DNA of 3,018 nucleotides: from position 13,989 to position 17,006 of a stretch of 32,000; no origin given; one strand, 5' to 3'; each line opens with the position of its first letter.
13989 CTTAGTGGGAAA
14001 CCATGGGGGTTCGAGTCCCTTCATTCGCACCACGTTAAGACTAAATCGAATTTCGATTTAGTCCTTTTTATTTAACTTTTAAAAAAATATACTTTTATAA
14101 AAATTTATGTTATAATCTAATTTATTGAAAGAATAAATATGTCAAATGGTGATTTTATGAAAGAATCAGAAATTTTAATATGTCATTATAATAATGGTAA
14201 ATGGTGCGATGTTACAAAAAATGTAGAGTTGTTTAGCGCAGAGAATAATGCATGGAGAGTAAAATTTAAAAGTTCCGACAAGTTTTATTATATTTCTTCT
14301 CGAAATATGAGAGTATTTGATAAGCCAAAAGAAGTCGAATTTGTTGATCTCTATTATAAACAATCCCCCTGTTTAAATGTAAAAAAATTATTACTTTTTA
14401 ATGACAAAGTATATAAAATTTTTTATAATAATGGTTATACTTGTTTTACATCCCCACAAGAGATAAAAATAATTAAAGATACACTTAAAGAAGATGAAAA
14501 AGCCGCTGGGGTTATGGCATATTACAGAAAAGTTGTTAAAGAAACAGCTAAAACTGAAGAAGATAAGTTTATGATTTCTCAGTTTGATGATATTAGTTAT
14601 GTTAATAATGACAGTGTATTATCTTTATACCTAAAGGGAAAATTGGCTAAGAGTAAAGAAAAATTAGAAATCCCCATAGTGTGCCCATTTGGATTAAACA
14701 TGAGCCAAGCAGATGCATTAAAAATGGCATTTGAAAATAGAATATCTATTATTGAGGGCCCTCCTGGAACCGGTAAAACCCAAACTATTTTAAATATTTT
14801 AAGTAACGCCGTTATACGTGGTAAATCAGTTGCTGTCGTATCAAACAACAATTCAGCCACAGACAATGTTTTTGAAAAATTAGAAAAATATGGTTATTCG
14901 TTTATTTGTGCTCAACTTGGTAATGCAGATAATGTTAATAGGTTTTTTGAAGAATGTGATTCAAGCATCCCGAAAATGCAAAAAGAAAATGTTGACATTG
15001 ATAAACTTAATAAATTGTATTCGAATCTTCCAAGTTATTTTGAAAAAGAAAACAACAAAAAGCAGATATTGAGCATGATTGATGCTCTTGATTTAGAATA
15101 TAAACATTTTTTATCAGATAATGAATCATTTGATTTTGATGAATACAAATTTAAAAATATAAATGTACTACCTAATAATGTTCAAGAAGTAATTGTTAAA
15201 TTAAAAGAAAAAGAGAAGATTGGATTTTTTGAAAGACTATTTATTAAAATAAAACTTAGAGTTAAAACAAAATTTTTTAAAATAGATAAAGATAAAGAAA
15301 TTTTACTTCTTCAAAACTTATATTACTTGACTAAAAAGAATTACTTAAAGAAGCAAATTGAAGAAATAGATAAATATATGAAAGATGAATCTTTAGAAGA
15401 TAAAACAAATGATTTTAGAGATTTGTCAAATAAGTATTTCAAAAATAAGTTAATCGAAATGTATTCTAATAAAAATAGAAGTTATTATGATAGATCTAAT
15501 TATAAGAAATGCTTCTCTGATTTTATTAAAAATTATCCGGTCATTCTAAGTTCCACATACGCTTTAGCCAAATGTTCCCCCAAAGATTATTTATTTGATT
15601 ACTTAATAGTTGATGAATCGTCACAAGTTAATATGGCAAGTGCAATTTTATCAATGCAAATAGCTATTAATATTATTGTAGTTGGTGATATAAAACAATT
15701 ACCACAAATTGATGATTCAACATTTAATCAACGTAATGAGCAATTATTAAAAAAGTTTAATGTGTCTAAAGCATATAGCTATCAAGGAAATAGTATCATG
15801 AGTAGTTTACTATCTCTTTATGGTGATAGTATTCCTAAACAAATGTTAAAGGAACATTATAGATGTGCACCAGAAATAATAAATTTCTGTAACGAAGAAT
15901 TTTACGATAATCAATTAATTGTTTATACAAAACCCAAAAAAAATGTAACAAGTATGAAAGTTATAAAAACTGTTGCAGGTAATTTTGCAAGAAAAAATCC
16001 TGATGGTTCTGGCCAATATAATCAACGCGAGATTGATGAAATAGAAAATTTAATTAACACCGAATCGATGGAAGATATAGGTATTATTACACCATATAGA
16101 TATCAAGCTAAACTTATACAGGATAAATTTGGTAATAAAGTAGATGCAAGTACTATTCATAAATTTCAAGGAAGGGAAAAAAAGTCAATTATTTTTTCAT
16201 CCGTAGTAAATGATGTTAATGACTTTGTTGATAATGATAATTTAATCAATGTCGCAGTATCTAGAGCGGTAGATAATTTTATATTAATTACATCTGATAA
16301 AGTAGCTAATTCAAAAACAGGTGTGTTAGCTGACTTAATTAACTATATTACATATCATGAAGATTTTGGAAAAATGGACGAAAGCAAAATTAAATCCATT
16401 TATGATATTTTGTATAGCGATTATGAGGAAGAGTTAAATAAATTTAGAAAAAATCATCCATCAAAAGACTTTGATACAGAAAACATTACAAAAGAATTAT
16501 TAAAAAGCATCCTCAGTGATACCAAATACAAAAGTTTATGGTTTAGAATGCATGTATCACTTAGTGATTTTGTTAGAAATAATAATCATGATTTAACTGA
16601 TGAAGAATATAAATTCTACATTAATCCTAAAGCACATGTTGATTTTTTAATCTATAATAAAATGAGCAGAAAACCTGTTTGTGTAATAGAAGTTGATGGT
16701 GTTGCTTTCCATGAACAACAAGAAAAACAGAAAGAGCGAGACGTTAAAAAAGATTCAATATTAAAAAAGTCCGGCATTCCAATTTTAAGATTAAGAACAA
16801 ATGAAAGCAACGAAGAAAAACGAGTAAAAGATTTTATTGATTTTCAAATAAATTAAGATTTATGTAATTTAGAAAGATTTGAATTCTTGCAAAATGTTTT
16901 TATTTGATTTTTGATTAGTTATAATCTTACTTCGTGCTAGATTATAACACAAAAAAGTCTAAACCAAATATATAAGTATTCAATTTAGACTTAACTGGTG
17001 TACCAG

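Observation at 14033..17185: tRNA-Leu-bounded 3.1-kb islet whose only cargo is an SF1 helicase fused to a Vsr/DUF2726-type nuclease (candidate single-gene defence module)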

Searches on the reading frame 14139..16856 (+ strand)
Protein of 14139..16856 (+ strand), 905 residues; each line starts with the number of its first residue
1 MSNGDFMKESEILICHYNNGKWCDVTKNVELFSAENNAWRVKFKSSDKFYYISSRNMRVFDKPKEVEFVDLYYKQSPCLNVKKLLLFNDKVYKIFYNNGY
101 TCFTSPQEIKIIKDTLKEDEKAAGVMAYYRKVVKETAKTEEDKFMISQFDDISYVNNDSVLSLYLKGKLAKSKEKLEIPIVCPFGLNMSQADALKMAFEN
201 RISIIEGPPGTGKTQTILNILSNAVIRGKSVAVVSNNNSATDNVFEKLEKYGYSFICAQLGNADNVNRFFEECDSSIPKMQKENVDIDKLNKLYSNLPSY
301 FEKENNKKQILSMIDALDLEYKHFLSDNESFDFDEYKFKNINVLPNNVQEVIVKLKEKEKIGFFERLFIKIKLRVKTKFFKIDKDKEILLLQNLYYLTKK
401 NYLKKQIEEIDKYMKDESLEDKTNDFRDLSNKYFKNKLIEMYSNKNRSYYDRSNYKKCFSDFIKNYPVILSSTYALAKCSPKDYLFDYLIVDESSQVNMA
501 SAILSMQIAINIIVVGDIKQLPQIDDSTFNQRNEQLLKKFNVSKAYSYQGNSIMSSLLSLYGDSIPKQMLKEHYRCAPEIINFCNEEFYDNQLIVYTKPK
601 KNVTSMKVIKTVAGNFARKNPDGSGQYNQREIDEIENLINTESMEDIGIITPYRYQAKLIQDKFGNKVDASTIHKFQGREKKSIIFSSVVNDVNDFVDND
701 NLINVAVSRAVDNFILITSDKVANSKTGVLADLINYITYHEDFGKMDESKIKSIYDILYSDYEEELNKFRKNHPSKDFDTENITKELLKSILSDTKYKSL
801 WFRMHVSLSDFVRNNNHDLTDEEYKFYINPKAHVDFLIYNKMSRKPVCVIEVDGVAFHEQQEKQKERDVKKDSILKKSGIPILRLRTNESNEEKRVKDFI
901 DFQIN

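Call 10: search_protein_families(library=pfam, proteins=[window:14139-16853:+], max_evalue=0.1)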
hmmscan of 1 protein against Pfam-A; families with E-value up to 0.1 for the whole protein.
window:14139-16853:+ (905 aa): 22 families
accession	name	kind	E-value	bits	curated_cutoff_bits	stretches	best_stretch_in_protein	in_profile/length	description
PF13087.12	AAA_12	-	3.6e-24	85.8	27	1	552-719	4-193/195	AAA domain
PF13086.12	AAA_11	-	6.6e-24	85.5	27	1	186-522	2-251/257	AAA domain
PF10881.14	DUF2726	-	3.8e-17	62.6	24.7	1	787-900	15-123/126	Protein of unknown function (DUF2726)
PF13245.12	AAA_19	-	6.3e-16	59.2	25.1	2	190-251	1-64/134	AAA domain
PF13604.12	AAA_30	-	6.9e-10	39.4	27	1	186-248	2-66/191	AAA domain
PF01443.25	Viral_helicase1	-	3.4e-07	30.7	21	0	204-234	2-31/228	Viral superfamily 1 RNA helicase core domain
PF18741.7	MTES_1575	-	0.00011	22.7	38.2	1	832-889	25-80/96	REase_MTES_1575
PF09848.15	SLFN-g3_helicase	-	0.00042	20.1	24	1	202-252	3-55/354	Schlafen group 3, DNA/RNA helicase domain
PF20720.3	nSTAND3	-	0.0005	20.2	27.2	1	191-245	8-61/155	Novel STAND NTPase 3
PF04480.18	DUF559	-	0.00094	19.5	20.6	1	834-896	41-100/109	Protein of unknown function (DUF559)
PF13538.12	UvrD_C_2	-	0.001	19.3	27.4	1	668-713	2-48/52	UvrD-like helicase C-terminal domain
PF00270.35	DEAD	-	0.004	17.3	26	1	189-254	3-71/167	DEAD/DEAH box helicase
PF02492.25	cobW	-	0.0041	17.2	20.7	1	202-240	2-39/180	CobW/HypB/UreG, nucleotide-binding domain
PF24883.2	NPHP3_N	-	0.0063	17.2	24.8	1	199-318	21-134/164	Nephrocystin 3, N-terminal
PF06745.19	ATPase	-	0.0071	16.2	26.6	1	199-317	18-131/231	KaiC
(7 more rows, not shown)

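Call 11: search_protein_families(library=padloc, proteins=[window:14139-16853:+], max_evalue=0.1)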
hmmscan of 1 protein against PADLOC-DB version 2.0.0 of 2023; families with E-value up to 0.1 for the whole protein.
window:14139-16853:+ (905 aa): 12 families
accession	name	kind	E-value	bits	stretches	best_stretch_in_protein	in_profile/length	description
PDLC03924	MkoC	-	1.1e-56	190.7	2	278-732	456-961/1136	-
PDLC03920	MkoA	-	7.3e-45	151.7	1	186-739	616-1099/1112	-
PDLC05009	PDC-S37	-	1e-41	140.9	2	470-666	921-1114/1550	-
PDLC03921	MkoA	-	7.8e-34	114.6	2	484-746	1295-1595/1607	-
PDLC02194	Hhe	-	4.6e-19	65.2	2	187-263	427-503/1911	-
PDLC05065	PDC-S68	-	7.2e-07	25.3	1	190-231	610-651/1221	-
PDLC04140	mad8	-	7.8e-07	26.9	1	198-310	25-101/314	mads_8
PDLC00117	GajB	-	1.3e-05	21.9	1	199-254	26-85/604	UrvD helicase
PDLC02895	DpdJ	-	0.0023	12.8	0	648-723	372-457/2112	DpdJ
PDLC01439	typeIV_DinG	-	0.0037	14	1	192-251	25-83/575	CAS-IV-A; associated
PDLC00112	GajB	-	0.019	11.6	1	205-253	23-74/581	UrvD helicase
PDLC01730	typeIV_DinG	-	0.05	9.9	0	200-247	139-187/802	Csf4_1_IVA1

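Call 12: search_protein_families(library=ncbifam, proteins=[window:14139-16853:+], max_evalue=0.1)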
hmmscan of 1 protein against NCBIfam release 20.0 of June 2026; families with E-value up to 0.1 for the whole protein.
window:14139-16853:+ (905 aa): 8 families
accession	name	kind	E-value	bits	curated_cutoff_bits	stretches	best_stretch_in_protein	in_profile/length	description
TIGR00376.1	TIGR00376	hypoth_equivalog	6.1e-42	143.9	348.9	2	393-743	266-633/639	IGHMBP2 family helicase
NF058533.1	antiphage_ProA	equivalog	1.9e-40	138.3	1500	2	467-673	1284-1485/1903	anti-phage protein ProA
NF040671.1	PLuB_AAA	exception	1.7e-29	101.9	999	2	478-720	955-1232/1256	PLuB system helicase-like protein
NF042953.1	Hhe_antiphage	equivalog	2e-28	98.4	2000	2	483-666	1279-1453/1797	DUF4011 domain-containing anti-phage protein Hhe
TIGR01448.2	helicase_RecD2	equivalog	7e-16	57.5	500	3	97-225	220-356/713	SF1B family DNA helicase RecD2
TIGR01447.1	recD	equivalog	2.1e-10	39.8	310.15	2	161-223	120-186/597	exodeoxyribonuclease V subunit alpha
NF008127.0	PRK10875.1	equivalog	0.00014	20.6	671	1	194-223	165-194/619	exodeoxyribonuclease V subunit alpha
TIGR03117.2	cas_csf4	equivalog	0.071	11.2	400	0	197-250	144-198/800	type IV CRISPR-associated DEAD/DEAH-box helicase Csf4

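Call 14: find_encoding_contigs(protein=window:14139-16856:+, flank=6000, max_places=10)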
Protein window:14139-16856:+ (905 aa): 7 contigs read that carry it; 4 places shown.
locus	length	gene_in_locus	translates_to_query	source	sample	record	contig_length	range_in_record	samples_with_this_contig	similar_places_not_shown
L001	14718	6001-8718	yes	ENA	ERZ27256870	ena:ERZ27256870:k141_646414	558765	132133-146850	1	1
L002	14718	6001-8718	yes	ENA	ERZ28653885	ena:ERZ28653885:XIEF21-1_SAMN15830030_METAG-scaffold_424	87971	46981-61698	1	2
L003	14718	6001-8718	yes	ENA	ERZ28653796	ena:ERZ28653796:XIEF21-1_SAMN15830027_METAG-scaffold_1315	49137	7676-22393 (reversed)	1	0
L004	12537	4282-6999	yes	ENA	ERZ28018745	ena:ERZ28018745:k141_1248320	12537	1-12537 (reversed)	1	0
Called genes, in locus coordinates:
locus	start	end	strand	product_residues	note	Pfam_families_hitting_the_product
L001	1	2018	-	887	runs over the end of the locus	PF00005:ABC_tran, PF02687:FtsX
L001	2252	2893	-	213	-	PF13489:Methyltransf_23, PF05401:NodS (weak), PF08241:Methyltransf_11, PF08242:Methyltransf_12, PF13649:Methyltransf_25 (weak)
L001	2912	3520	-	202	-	-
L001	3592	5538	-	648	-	PF09334:tRNA-synt_1g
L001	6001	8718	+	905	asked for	PF01443:Viral_helicase1 (faint), PF13086:AAA_11, PF13245:AAA_19 (weak), PF13604:AAA_30 (weak), PF13087:AAA_12, PF10881:DUF2726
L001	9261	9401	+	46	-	-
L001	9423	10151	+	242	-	-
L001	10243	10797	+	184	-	-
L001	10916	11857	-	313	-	-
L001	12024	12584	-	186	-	-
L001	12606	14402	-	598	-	-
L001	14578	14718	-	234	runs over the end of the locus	PF00657:Lipase_GDSL, PF13472:Lipase_GDSL_2, PF17182:OSK (weak)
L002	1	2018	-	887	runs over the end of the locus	PF00005:ABC_tran, PF02687:FtsX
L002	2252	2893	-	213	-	PF13489:Methyltransf_23, PF05401:NodS (weak), PF08241:Methyltransf_11, PF08242:Methyltransf_12, PF13649:Methyltransf_25 (weak)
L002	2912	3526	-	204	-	-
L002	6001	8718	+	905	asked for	PF01443:Viral_helicase1 (faint), PF13086:AAA_11, PF13245:AAA_19 (weak), PF13604:AAA_30 (weak), PF13087:AAA_12, PF10881:DUF2726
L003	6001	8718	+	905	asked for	PF01443:Viral_helicase1 (faint), PF13086:AAA_11, PF13245:AAA_19 (weak), PF13604:AAA_30 (weak), PF13087:AAA_12, PF10881:DUF2726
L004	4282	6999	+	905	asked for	PF01443:Viral_helicase1 (faint), PF13086:AAA_11, PF13245:AAA_19 (weak), PF13604:AAA_30 (weak), PF13087:AAA_12, PF10881:DUF2726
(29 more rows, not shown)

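Call 19: find_homologous_proteins(query=window:14139-16853:+, max_evalue=1e-10)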
Query window:14139-16853:+ (905 aa): 6915 proteins with E <= 1e-10 among 8000 candidates; the best 120 are listed.
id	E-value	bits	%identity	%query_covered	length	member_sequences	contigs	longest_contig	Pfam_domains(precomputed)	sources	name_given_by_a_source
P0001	0.0e+0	1984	100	99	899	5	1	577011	PF13087.13,PF13086.13,PF01443.25,PF13604.13,PF13245.13,PF10881.15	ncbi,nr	ncbi:MAG: DUF2726 domain-containing protein [Clostridia bacterium]|nr:DUF2726 domain-containing prot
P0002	0.0e+0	1646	82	99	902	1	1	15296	PF13087.13,PF13086.13,PF01443.25,PF13604.13,PF13245.13,PF10881.15,PF00580.28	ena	-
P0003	0.0e+0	1615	80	99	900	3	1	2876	PF13087.13,PF13086.13,PF01443.25,PF13604.13,PF13245.13,PF10881.15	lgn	-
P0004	0.0e+0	1613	79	99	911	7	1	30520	PF13087.13,PF13086.13,PF01443.25,PF13604.13,PF13245.13,PF10881.15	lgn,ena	-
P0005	0.0e+0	1612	80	99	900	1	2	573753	PF13087.13,PF13086.13,PF01443.25,PF13604.13,PF13245.13,PF10881.15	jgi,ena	-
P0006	0.0e+0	1608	80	99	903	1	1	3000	PF13087.13,PF13086.13,PF01443.25,PF13604.13,PF13245.13,PF10881.15,PF00580.28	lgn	-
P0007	0.0e+0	1605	80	99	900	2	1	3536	PF13087.13,PF13086.13,PF01443.25,PF13604.13,PF13245.13,PF10881.15,PF00580.28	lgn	-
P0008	0.0e+0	1602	79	99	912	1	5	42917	PF13087.13,PF13086.13,PF01443.25,PF13604.13,PF13245.13,PF10881.15,PF00580.28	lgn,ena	-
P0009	0.0e+0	1571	78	99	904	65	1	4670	PF13087.13,PF13086.13,PF01443.25,PF13604.13,PF13245.13,PF10881.15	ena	-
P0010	0.0e+0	1527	75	99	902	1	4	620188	PF13087.13,PF13086.13,PF01443.25,PF13604.13,PF13245.13,PF10881.15,PF00580.28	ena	-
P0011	0.0e+0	1517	76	96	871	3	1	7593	PF13087.13,PF13086.13,PF01443.25,PF13604.13,PF13245.13,PF10881.15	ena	-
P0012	0.0e+0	1488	75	99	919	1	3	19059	PF13087.13,PF13086.13,PF01443.25,PF13604.13,PF13245.13,PF10881.15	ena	-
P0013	0.0e+0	1482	73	99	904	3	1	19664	PF13087.13,PF13086.13,PF01443.25,PF13604.13,PF13245.13,PF10881.15,PF00580.28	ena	-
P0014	0.0e+0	1471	73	99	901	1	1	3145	PF13087.13,PF13086.13,PF01443.25,PF13604.13,PF13245.13,PF10881.15,PF00580.28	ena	-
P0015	0.0e+0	1402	70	99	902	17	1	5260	PF13087.13,PF13086.13,PF01443.25,PF13604.13,PF13245.13,PF10881.15,PF00580.28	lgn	-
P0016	0.0e+0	1397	70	99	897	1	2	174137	PF13087.13,PF13086.13,PF01443.25,PF13604.13,PF13245.13,PF10881.15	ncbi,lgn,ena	-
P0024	0.0e+0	1256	62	99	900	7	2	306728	PF13538.13,PF13087.13,PF13086.13,PF01443.25,PF13604.13,PF13245.13,PF10881.15,PF00580.28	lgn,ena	-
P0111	2.0e-168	580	39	98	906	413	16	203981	PF13538.13,PF13087.13,PF13086.13,PF01443.25,PF13604.13,PF13245.13,PF10881.15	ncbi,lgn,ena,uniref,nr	ncbi:AAA domain-containing protein [Clostridium sp.]|uniref:AAA domain-containing protein n=1 Tax=Cl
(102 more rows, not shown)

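Call 20: find_encoding_contigs(protein=P0005, flank=7000, max_places=3)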
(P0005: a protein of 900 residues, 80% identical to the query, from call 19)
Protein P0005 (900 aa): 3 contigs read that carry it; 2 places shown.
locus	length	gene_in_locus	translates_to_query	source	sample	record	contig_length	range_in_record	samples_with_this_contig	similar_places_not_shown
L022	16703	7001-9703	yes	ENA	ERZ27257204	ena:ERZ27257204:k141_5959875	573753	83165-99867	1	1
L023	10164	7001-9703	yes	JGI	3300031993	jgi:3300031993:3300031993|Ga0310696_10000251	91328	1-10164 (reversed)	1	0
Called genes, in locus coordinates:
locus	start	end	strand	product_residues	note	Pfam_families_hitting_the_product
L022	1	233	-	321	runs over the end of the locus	PF02129:Peptidase_S15, PF12146:Hydrolase_4, PF00561:Abhydrolase_1, PF12697:Abhydrolase_6 (weak), PF00326:Peptidase_S9, PF02230:Abhydrolase_2 (faint)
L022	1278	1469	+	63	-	PF15731:MqsA_antitoxin (weak), PF01381:HTH_3 (weak)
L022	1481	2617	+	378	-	PF13651:EcoRI_methylase (faint)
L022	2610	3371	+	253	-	PF03235:GmrSD_N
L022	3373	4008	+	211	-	PF01844:HNH, PF14279:HNH_5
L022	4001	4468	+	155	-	-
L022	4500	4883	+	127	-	-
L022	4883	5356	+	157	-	-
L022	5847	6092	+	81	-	PF01381:HTH_3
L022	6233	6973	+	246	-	-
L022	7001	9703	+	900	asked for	PF13086:AAA_11, PF13245:AAA_19 (weak), PF13604:AAA_30 (weak), PF01443:Viral_helicase1 (faint), PF13087:AAA_12, PF10881:DUF2726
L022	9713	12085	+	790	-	-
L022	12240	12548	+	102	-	-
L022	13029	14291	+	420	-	PF13175:AAA_15 (faint), PF13304:AAA_21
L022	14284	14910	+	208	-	-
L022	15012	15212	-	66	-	-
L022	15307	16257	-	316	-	PF11288:DUF3089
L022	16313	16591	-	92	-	-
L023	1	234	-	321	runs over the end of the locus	PF02129:Peptidase_S15, PF12146:Hydrolase_4, PF00561:Abhydrolase_1, PF12697:Abhydrolase_6 (weak), PF00326:Peptidase_S9, PF02230:Abhydrolase_2 (faint)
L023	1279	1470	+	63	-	PF15731:MqsA_antitoxin (weak), PF01381:HTH_3 (weak)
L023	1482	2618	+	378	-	PF13651:EcoRI_methylase (faint)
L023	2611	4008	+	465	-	PF03235:GmrSD_N, PF01844:HNH, PF14279:HNH_5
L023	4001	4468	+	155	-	-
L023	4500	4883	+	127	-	-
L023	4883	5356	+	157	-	-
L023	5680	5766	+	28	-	-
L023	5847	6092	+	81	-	PF01381:HTH_3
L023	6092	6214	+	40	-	PF14267:DUF4357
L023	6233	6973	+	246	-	-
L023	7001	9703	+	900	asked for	PF13086:AAA_11, PF13245:AAA_19 (weak), PF13604:AAA_30 (weak), PF01443:Viral_helicase1 (faint), PF13087:AAA_12, PF10881:DUF2726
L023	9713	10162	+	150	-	?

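Call 21: find_encoding_contigs(protein=P0010, flank=7000, max_places=3)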
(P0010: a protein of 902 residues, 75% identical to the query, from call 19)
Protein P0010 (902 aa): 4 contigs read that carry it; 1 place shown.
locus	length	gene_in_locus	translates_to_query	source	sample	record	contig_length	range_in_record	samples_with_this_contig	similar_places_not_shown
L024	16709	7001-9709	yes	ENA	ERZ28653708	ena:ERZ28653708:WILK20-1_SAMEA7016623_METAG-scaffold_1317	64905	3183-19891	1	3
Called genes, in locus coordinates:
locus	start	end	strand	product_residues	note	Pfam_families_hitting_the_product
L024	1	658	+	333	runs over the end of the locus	PF05496:RuvB_N, PF13173:AAA_14 (weak), PF00004:AAA, PF00910:RNA_helicase (faint), PF07728:AAA_5, PF17864:AAA_lid_4, PF05491:WHD_RuvB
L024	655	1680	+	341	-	PF02547:Queuosine_synth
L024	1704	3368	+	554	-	PF00749:tRNA-synt_1c, PF19269:Anticodon_2 (faint)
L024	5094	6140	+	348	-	PF02661:Fic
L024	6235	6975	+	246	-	-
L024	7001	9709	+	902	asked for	PF00580:UvrD-helicase (weak), PF13086:AAA_11, PF13245:AAA_19, PF13604:AAA_30 (weak), PF01443:Viral_helicase1 (faint), PF13087:AAA_12, PF10881:DUF2726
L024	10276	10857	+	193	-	PF01648:ACPS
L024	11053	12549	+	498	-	PF08757:CotH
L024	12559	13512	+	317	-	PF08902:DUF1848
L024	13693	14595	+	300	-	PF00294:PfkB, PF08543:Phos_pyr_kin (weak)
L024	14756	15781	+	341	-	PF00356:LacI, PF00532:Peripla_BP_1, PF13407:Peripla_BP_4, PF13377:Peripla_BP_3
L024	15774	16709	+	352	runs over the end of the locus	PF00528:BPD_transp_1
